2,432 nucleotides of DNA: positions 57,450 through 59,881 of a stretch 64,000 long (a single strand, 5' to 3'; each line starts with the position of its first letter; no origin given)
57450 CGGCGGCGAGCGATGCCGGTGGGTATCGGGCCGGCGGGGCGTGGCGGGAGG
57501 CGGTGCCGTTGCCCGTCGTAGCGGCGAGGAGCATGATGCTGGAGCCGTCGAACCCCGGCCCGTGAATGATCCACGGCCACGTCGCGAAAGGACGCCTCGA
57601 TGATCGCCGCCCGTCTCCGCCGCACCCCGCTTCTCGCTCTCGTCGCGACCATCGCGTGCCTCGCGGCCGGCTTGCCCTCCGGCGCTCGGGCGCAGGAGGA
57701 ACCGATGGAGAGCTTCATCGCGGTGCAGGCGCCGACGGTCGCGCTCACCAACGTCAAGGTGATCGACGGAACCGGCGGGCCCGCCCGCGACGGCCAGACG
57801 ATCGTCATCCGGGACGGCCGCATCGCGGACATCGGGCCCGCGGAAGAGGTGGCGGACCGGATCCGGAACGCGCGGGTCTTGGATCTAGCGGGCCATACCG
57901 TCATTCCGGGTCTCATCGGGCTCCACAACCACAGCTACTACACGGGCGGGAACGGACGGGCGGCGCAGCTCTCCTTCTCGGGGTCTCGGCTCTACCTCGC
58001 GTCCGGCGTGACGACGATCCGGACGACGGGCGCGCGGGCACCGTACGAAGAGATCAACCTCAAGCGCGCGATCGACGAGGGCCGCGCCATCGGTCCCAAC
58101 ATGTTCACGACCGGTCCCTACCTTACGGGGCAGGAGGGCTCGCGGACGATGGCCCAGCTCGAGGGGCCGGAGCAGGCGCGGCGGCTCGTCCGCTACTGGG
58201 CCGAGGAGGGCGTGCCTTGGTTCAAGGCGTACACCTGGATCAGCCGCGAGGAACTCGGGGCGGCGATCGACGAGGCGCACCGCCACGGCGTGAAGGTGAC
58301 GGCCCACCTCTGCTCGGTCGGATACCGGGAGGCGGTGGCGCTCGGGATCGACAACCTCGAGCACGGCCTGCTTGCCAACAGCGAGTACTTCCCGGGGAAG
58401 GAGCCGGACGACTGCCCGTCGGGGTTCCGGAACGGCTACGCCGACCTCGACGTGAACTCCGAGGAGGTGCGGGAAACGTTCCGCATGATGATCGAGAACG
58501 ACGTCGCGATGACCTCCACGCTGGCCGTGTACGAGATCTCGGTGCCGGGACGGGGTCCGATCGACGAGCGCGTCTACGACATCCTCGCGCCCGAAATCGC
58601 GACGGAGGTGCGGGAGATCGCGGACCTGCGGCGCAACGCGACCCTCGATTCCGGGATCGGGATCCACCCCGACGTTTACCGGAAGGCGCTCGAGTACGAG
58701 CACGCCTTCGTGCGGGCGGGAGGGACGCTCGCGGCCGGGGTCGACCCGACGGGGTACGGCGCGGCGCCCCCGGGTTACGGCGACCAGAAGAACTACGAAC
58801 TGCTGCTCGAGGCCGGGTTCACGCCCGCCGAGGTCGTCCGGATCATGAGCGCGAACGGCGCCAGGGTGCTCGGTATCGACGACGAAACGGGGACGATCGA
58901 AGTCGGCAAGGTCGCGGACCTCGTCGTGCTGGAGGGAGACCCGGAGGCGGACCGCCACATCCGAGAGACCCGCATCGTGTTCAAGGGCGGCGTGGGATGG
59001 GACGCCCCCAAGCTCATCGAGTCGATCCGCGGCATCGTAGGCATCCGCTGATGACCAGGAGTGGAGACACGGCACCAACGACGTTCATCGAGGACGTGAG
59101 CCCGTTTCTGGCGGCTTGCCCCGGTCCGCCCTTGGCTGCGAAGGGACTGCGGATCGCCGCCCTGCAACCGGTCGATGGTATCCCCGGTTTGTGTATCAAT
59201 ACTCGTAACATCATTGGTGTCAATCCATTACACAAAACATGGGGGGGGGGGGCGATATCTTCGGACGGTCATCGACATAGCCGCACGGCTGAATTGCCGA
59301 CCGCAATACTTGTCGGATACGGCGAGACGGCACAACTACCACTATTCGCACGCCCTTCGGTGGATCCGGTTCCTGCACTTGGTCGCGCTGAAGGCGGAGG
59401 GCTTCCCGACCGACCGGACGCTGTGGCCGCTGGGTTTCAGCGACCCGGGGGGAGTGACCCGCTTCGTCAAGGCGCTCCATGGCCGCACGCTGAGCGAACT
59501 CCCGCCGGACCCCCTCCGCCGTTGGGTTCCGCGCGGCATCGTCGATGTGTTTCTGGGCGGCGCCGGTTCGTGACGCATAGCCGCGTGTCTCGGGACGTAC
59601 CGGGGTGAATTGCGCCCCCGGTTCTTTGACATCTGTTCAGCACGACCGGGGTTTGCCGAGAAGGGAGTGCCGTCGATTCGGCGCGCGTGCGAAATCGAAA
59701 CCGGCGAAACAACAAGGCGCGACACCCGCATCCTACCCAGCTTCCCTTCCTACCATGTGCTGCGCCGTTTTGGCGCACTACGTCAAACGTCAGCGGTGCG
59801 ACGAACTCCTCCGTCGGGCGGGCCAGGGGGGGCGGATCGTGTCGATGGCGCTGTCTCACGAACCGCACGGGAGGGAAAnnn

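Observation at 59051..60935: A ~1.7 kb insert between an amidohydrolase gene and a diverged copy of its own 3' end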

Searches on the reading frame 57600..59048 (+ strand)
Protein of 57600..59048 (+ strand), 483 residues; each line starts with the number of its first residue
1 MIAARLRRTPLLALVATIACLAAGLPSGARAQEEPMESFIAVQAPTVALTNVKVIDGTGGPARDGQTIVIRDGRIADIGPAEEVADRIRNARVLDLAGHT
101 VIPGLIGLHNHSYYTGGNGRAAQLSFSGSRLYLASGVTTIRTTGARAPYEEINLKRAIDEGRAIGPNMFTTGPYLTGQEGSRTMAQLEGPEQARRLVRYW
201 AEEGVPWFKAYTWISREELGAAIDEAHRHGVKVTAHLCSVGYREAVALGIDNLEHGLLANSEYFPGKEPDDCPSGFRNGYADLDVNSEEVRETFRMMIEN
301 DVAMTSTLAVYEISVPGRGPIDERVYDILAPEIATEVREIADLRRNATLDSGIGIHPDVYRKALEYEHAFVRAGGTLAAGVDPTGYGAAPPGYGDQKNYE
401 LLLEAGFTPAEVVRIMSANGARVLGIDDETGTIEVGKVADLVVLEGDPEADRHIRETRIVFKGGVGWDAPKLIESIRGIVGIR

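Call 12: search_protein_families(library=pfam, max_evalue=0.1, proteins=[window:57600-59048:+])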
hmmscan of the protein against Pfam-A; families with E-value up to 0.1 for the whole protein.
window:57600-59048:+ (483 aa): 3 families
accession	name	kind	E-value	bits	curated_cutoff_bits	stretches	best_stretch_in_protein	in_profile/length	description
PF01979.26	Amidohydro_1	-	5.8e-24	85.4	25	2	404-451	278-323/345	Amidohydrolase family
PF07969.17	Amidohydro_3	-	1.4e-13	51.6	29.7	2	405-449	405-449/472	Amidohydrolase family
PF22039.1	HUTI_composite_bact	-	0.00016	21.7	25.5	1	68-86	3-21/26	Imidazolonepropionase-like composite domain, bacteria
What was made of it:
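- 57600..59051 (+): Intact amidohydrolase gene (483 aa), a core gene of a conserved cluster: multicopper oxidase, amidohydrolase, down2, SDR. Pfam Amidohydro_1 E=6e-24 and Amidohydro_3 (call 12).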

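Call 13: find_encoding_contigs(protein=window:57600-59048:+, flank=10000, max_places=10)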
Protein window:57600-59048:+ (483 aa): 2 contigs read that carry it; 1 place shown.
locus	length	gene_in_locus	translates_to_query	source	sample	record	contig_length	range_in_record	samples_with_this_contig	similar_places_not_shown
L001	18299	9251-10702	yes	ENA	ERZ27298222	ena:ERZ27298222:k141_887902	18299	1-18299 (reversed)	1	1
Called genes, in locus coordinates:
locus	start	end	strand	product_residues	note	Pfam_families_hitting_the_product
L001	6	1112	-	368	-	-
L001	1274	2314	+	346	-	PF00145:DNA_methylase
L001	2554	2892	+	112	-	-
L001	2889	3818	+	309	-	PF00581:Rhodanese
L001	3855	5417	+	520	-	PF01839:FG-GAP (faint), PF13517:FG-GAP_3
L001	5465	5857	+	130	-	PF01641:SelR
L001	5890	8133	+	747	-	PF07732:Cu-oxidase_3, PF00394:Cu-oxidase (faint), PF07731:Cu-oxidase_2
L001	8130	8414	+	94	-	-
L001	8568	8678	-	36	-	-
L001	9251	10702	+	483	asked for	PF01979:Amidohydro_1, PF07969:Amidohydro_3, PF01979:Amidohydro_1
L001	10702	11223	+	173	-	PF12833:HTH_18 (weak)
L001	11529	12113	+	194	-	-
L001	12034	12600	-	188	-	-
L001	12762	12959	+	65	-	-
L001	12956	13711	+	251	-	-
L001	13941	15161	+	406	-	-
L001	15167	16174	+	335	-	PF00106:adh_short, PF13561:adh_short_C2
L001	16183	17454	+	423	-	-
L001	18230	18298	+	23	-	?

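Call 15: find_related_loci(query=window:57600-59048:+, collection=genome_contigs, flank=10000)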
Query window:57600-59048:+ (483 aa) in genome_contigs; peptide patterns used: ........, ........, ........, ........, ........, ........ (x = any residue, [..] = any of these).
169 stretches matched a pattern; 125 encode a relative of the query (tblastn E <= 1e-3); the best 80 are kept; 80 distinct loci.
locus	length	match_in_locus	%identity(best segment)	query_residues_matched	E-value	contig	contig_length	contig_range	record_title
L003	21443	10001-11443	93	1-482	0e+0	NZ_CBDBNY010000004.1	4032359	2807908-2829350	MAG: Candidatus Palauibacter sp. isolate 9c20def5-05d6-4f68-ae38-90b01f08d4a3 contig_3, whole genome shotgun sequence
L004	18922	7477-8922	93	1-483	0e+0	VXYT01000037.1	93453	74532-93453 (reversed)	MAG: Candidatus Palauibacter ramosifaciens isolate SB0670_bin_18 NODE_158_length_93453_cov_25.621502, whole genome shotg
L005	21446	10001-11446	93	1-483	0e+0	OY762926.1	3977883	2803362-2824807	MAG: Gemmatimonadota bacterium isolate 6e3ee631-f785-49ea-85f7-2f24cfa146af genome assembly, chromosome: 1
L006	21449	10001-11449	93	1-483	0e+0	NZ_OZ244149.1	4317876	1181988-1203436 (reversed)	MAG: Candidatus Palauibacter sp. isolate 0d4ab03e-7888-48a4-aad6-e62ffb5e22cc chromosome 1, complete sequence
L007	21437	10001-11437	92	1-483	0e+0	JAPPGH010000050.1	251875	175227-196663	MAG: Candidatus Palauibacter rhopaloidicola isolate RHO1_bin_50 NODE_59_length_251875_cov_433.927242, whole genome shotg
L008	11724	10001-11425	92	7-483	0e+0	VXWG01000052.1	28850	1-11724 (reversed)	MAG: Candidatus Palauibacter irciniicola isolate SB0668_bin_12 NODE_745_length_28850_cov_23.214864, whole genome shotgun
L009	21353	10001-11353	96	33-483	0e+0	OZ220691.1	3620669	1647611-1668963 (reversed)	MAG: Gemmatimonadota bacterium isolate 1766b9ea-3269-4cc1-97f5-695b05480569 genome assembly, chromosome: 1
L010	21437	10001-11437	91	1-483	0e+0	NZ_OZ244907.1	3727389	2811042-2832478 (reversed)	MAG: Candidatus Palauibacter sp. isolate c5de0401-b7dc-4d82-98b5-efbda7d568cc chromosome 1, complete sequence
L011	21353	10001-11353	94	33-483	0e+0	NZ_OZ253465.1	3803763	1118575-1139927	MAG: Candidatus Palauibacter sp. isolate 5c81fbdf-9277-4adf-92a3-ac9ea19f79ba chromosome 1, complete sequence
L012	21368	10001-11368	95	27-483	0e+0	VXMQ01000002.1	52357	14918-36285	MAG: Candidatus Palauibacter denitrificans isolate SB0661_bin_40 NODE_707_length_52357_cov_68.602329, whole genome shotg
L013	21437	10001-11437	90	1-483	0e+0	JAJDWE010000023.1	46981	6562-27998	MAG: Gemmatimonadetes bacterium isolate jk18x22bins.97 k141_16956, whole genome shotgun sequence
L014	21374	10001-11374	92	26-483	0e+0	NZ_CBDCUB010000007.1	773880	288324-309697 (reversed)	MAG: Candidatus Palauibacter sp. isolate cc05a73e-5b7f-4338-bfa9-6e459683daed contig_7, whole genome shotgun sequence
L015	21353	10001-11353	94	33-483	0e+0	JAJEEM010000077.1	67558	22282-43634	MAG: Gemmatimonadetes bacterium isolate p16x34bins.34 k141_339039, whole genome shotgun sequence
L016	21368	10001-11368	93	27-482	0e+0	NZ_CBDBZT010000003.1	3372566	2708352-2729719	MAG: Candidatus Palauibacter sp. isolate d913a111-4b0a-4343-aa09-6fb2a46b27a4 contig_3, whole genome shotgun sequence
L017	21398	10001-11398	91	18-483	0e+0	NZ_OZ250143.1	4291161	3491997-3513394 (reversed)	MAG: Candidatus Palauibacter sp. isolate 48ff9d69-b9c1-46bb-834c-a9f20826d9c9 chromosome 1, complete sequence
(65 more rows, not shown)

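Call 27: search_protein_families(library=pfam, max_evalue=1, proteins=[L011:11433-12479:+, L011:12479-13705:+, L001:10702-11220:+, L003:11516-12244:-, L003:11896-12369:-])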
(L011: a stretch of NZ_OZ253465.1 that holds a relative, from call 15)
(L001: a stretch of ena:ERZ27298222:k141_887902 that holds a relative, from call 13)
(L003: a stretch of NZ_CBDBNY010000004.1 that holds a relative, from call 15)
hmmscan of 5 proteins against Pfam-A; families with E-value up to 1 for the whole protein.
L011:11433-12479:+ (349 aa): 2 families
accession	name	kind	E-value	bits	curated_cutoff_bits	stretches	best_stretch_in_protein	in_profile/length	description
PF13449.12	Phytase-like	-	0.031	14.6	27.6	0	100-147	58-106/284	Esterase-like activity of phytase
PF17170.10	DUF5128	-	0.046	13.3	22.9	1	73-151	54-134/321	6-bladed beta-propeller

L011:12479-13705:+ (409 aa): 3 families
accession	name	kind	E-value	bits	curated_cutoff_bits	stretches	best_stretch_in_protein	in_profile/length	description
PF17170.10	DUF5128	-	1.6e-06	28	22.9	1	75-165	38-129/321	6-bladed beta-propeller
PF08495.15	FIST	-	0.15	12.4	23.2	1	300-369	100-178/189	FIST N domain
PF14404.11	Strep_pep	-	0.21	12.2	25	0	73-101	16-44/63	Ribosomally synthesized peptide in Streptomyces species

L001:10702-11220:+ (173 aa): 1 family
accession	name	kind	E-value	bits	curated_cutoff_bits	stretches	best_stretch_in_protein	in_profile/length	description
PF12833.13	HTH_18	-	8.4e-06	26.4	33.6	1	76-149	1-76/80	Helix-turn-helix domain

L003:11516-12244:- (242 aa): 1 family
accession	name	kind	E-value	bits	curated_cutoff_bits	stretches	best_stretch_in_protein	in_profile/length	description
PF01475.25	FUR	-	1.4e-19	70.8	23.1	1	123-234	5-120/121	Ferric uptake regulator family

L003:11896-12369:- (157 aa): 1 family
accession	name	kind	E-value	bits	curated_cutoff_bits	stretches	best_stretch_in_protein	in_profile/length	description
PF03203.19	MerC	-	9.8e-09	36.2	27.6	1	34-131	2-102/108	MerC mercury resistance protein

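Call 28: search_protein_families(library=ncbifam, max_evalue=0.1, proteins=[L001:10702-11220:+, window:57600-59048:+])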
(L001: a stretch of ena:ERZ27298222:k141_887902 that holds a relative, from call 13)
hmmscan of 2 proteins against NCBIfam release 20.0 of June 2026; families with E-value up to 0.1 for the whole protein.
L001:10702-11220:+ (173 aa): 0 families

window:57600-59048:+ (483 aa): 70 families (the best 25 are shown)
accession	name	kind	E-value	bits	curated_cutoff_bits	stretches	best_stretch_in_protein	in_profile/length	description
NF051886.1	XaaProDiPepCaul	equivalog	2.4e-37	128.9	500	3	50-181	3-144/398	Xaa-Pro dipeptidase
NF006549.0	PRK09045.1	equivalog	7e-15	54.6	540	2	66-114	30-78/444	TRZ/ATZ family hydrolase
NF006689.0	PRK09237.1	equivalog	6.2e-14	51.4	371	2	48-145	6-94/383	amidohydrolase/deacetylase family metallohydrolase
TIGR01224.1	hutI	equivalog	4.3e-13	48.8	298.15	2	66-120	4-57/377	imidazolonepropionase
NF005557.0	PRK07228.1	equivalog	9.4e-13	47.6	522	2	409-447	339-377/445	5'-deoxyadenosine deaminase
TIGR00221.1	nagA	equivalog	1.3e-11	44.1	225.65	2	407-449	329-371/380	N-acetylglucosamine-6-phosphate deacetylase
NF006055.0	PRK08203.1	equivalog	3.8e-11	42.2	532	2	64-115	25-74/455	8-oxoguanine deaminase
NF011990.0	PRK15446.2-6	subfamily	4.2e-11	42.2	233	2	411-450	330-369/390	alpha-D-ribose 1-methylphosphonate 5-triphosphate diphosphatase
NF006056.0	PRK08204.1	subfamily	5.7e-11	41.8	391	2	405-446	340-381/449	hypothetical protein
NF006679.0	PRK09228.1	subfamily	2.2e-10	39.9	351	2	64-111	31-78/433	guanine deaminase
TIGR02318.1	phosphono_phnM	equivalog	2.5e-10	39.9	390.55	2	407-456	320-367/376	phosphonate metabolism protein PhnM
TIGR02967.1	guan_deamin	equivalog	4.7e-10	39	375.4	2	404-447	320-363/401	guanine deaminase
NF006836.0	PRK09357.1-1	equivalog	4.9e-10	38.7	538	2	63-148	14-95/432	dihydroorotase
TIGR03178.1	allantoinase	equivalog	1.2e-09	37.5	357.85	2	65-140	17-86/441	allantoinase AllB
NF002668.0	PRK02382.1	equivalog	1.8e-09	36.8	452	2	407-459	334-383/436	dihydroorotase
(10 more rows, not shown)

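Call 34: find_homologous_proteins(query=L001:10702-11220:+, max_evalue=0.001)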
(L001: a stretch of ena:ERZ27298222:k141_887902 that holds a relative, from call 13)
Query L001:10702-11220:+ (173 aa): 8 proteins with E <= 0.001 among 113 candidates.
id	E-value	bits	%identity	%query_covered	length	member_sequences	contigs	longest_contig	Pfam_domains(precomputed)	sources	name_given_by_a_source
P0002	1.9e-58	215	61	100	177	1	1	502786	PF12833.14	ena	-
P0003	1.3e-57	213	61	92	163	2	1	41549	-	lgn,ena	-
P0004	4.6e-57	211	62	92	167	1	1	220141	-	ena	-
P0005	1.3e-52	196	61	92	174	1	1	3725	PF12833.14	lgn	-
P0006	3.7e-49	185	59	92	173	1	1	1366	PF12833.14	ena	-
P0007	2.6e-35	140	51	91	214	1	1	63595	PF12833.14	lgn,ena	-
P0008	6.2e-35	139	62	58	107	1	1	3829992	-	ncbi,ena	-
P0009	5.6e-34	136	62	59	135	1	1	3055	PF12833.14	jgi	-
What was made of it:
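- On AraC/XylS family (Pfam HTH_18, PF12833): Some homologues carry precomputed PF12833 hits (call 34), so the protein is a divergent relative at best.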

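Call 35: find_encoding_contigs(protein=P0002, flank=8000, max_places=3)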
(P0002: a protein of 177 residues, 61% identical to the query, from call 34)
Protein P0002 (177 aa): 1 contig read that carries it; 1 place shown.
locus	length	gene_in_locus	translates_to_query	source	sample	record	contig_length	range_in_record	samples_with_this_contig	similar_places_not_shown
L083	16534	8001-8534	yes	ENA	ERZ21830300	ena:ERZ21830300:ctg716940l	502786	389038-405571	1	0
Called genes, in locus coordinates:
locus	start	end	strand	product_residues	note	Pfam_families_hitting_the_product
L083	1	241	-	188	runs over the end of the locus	PF13474:SnoaL_3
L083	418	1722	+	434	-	PF01979:Amidohydro_1, PF07969:Amidohydro_3 (faint)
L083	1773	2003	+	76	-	-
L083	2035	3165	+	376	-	-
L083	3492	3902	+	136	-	PF06291:Lambda_Bor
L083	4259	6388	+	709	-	PF02368:Big_2, PF02368:Big_2, PF26918:Ig_Eae, PF02368:Big_2, PF26918:Ig_Eae, PF02368:Big_2, PF26918:Ig_Eae, PF02368:Big_2, +16 more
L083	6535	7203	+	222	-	PF03781:FGE-sulfatase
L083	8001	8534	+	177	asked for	PF12833:HTH_18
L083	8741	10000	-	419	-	-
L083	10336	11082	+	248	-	PF06291:Lambda_Bor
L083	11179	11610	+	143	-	-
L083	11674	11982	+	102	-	-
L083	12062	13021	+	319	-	-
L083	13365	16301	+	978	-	PF26918:Ig_Eae (faint), PF02368:Big_2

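Call 36: find_encoding_contigs(protein=P0004, flank=8000, max_places=3)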
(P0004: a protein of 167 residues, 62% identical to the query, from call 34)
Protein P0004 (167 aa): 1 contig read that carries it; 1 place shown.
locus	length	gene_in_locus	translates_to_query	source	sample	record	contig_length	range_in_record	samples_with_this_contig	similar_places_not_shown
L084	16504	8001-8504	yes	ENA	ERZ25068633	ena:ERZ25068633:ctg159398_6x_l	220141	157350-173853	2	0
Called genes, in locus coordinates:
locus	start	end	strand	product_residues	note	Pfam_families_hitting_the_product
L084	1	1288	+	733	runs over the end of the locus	PF07732:Cu-oxidase_3, PF00394:Cu-oxidase (faint), PF07731:Cu-oxidase_2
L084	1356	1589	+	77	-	-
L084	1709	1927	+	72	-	PF02452:PemK_toxin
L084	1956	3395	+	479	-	PF01979:Amidohydro_1, PF07969:Amidohydro_3, PF01979:Amidohydro_1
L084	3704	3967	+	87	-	-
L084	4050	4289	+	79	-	-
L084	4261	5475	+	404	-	-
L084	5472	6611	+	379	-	PF17170:DUF5128 (weak)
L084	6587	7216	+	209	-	-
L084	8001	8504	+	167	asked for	-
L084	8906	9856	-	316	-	PF01548:DEDD_Tnp_IS110, PF02371:Transposase_20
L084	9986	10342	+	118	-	PF01979:Amidohydro_1, PF07969:Amidohydro_3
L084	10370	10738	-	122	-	PF01475:FUR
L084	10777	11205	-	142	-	PF03203:MerC (weak)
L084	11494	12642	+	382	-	-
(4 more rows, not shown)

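Call 37: find_encoding_contigs(protein=P0003, flank=8000, max_places=3)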
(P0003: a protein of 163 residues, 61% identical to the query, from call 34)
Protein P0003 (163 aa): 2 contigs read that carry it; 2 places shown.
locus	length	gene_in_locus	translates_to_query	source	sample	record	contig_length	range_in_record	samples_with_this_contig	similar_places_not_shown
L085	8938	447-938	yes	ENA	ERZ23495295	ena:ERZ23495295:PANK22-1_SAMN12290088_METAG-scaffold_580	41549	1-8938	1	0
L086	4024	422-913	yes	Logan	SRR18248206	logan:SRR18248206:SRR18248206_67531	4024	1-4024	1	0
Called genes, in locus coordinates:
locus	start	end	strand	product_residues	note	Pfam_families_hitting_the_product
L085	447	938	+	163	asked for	-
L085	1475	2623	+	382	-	PF17170:DUF5128 (weak)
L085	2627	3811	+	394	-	-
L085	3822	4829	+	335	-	PF00106:adh_short, PF13561:adh_short_C2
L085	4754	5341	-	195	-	-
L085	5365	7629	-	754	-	PF19313:DUF5916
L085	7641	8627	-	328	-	PF00291:PALP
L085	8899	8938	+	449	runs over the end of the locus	PF00209:SNF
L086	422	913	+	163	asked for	-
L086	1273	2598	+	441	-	PF17170:DUF5128 (weak)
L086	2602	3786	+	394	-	-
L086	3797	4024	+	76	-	?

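Call 59: search_protein_families(library=padloc, max_evalue=0.1, proteins=[L001:10702-11220:+])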
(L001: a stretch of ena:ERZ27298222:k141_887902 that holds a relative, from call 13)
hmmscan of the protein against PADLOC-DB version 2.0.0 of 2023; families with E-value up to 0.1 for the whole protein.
L001:10702-11220:+ (173 aa): 0 families

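Call 60: search_protein_families(library=phrogs, max_evalue=0.1, proteins=[L001:10702-11220:+])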
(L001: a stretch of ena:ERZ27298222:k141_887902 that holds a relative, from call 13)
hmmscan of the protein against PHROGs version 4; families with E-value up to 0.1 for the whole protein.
L001:10702-11220:+ (173 aa): 0 families

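Call 74: find_related_loci(query=A5, collection=viral_contigs, flank=8000)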
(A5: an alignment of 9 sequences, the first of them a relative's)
Query A5 (173 aa) in viral_contigs; peptide patterns used: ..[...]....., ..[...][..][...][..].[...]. (x = any residue, [..] = any of these).
26 stretches matched a pattern, but none encodes a relative of the query by tblastn (E <= 1e-3).

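Call 85: search_protein_families(library=pfam, max_evalue=0.01, proteins=[L017:11409-12041:-, L017:11529-12152:+, L017:12043-12840:+, L017:14524-15306:-, L017:14632-15495:+, L017:15525-16346:-, L017:15967-16398:+])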
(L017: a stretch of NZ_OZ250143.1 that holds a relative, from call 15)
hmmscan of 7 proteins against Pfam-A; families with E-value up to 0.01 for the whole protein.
L017:11409-12041:- (210 aa): 0 families

L017:11529-12152:+ (208 aa): 9 families
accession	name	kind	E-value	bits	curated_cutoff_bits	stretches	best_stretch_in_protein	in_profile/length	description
PF00005.33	ABC_tran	-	4.4e-17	63.4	25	1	1-125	16-137/137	ABC transporter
PF13304.12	AAA_21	-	1.4e-14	55.3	27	2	95-157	236-299/304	AAA domain, putative AbiEii toxin, Type IV TA system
PF13401.12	AAA_22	-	0.00096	19.9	27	1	2-153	11-121/130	AAA domain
PF13191.12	AAA_16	-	0.0012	19.8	32.6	1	2-168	30-148/167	AAA ATPase domain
PF00004.35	AAA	-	0.0022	18.9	21.2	0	1-21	3-23/131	ATPase family associated with various cellular activities (AAA)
PF13671.12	AAA_33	-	0.0035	18.1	27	1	1-25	4-25/143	AAA domain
PF13521.12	AAA_28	-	0.0035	18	27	0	1-23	4-31/164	AAA domain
PF13476.12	AAA_23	-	0.0037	18.3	27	1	2-17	25-40/201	AAA domain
PF13175.12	AAA_15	-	0.0091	16.1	32.1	0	2-16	29-43/374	AAA ATPase domain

L017:12043-12840:+ (266 aa): 1 family
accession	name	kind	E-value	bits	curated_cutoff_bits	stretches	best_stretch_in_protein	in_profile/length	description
PF13346.12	ABC2_membrane_5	-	0.00029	20.9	25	1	56-245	16-195/205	ABC-2 family transporter protein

L017:14524-15306:- (260 aa): 0 families

L017:14632-15495:+ (288 aa): 0 families

L017:15525-16346:- (273 aa): 1 family
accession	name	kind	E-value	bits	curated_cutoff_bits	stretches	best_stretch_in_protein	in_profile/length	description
PF13646.12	HEAT_2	-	1.5e-05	25.6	27.7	1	74-140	12-77/88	HEAT repeats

L017:15967-16398:+ (144 aa): 0 families

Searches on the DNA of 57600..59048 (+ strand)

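Call 48: search_rna_families(source=L084, start=3300, end=11600, threshold=evalue, max_evalue=1)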
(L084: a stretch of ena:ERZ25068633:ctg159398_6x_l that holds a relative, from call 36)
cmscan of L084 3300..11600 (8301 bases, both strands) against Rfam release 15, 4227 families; matches with E-value up to 1: 0.
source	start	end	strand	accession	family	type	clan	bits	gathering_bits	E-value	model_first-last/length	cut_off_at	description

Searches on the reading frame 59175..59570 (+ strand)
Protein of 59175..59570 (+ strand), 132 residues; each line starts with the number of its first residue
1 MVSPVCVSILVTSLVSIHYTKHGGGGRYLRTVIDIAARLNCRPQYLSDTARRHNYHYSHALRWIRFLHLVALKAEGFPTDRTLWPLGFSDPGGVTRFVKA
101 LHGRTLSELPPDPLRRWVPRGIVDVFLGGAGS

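Call 12: search_protein_families(library=pfam, max_evalue=0.1, proteins=[window:59175-59570:+])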
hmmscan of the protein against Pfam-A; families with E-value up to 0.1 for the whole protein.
window:59175-59570:+ (132 aa): 1 family
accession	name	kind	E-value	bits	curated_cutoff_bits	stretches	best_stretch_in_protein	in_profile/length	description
PF12833.13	HTH_18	-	4.7e-06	27.2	33.6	1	35-108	1-76/80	Helix-turn-helix domain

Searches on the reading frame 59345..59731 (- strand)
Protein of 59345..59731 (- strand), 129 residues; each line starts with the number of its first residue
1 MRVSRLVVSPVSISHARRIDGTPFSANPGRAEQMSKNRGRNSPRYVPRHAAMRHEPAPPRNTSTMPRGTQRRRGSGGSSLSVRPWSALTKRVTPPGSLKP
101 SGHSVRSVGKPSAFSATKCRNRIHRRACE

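Call 71: search_protein_families(library=pfam, max_evalue=0.05, proteins=[window:59345-59731:-])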
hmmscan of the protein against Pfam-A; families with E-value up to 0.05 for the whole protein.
window:59345-59731:- (129 aa): 0 families
